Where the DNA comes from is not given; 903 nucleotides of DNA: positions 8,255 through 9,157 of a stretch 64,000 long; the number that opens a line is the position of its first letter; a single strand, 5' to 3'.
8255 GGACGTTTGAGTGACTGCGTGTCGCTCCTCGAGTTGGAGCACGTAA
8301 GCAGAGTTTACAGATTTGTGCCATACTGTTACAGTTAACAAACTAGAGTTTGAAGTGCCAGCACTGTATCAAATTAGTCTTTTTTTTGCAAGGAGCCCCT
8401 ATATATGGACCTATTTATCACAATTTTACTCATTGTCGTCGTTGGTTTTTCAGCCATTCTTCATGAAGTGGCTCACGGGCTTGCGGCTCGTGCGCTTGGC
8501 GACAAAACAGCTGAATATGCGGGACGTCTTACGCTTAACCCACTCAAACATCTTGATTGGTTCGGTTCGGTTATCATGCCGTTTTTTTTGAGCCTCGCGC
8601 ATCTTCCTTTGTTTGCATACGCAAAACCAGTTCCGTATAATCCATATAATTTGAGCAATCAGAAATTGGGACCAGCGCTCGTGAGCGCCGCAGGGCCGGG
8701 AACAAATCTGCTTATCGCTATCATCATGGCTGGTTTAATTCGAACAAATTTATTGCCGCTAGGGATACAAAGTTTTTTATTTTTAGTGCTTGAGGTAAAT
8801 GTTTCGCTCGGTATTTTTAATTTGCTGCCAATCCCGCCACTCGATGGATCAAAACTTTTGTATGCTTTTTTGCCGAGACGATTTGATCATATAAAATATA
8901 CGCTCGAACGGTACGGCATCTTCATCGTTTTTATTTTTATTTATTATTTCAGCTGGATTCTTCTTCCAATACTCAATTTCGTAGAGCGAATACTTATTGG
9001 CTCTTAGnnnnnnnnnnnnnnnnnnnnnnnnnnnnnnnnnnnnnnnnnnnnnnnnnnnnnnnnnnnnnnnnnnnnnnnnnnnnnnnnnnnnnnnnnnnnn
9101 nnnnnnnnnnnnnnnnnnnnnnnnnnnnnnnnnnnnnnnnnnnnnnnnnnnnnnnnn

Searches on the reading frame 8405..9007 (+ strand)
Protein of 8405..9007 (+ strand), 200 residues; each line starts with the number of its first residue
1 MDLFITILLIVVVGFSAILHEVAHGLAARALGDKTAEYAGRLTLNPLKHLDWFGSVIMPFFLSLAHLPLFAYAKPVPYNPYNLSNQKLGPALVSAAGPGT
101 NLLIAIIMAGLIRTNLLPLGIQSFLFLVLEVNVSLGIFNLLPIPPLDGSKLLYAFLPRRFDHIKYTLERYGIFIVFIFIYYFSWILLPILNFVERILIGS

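Call 96: search_protein_families(library=pfam, proteins=[window:8405-9007:+], max_evalue=0.001)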
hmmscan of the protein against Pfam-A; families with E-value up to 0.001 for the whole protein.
window:8405-9007:+ (200 aa): 1 family
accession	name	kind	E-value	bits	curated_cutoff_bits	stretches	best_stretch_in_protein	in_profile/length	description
PF02163.28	Peptidase_M50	-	1.1e-16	61.4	27.2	2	116-177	154-216/221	Peptidase family M50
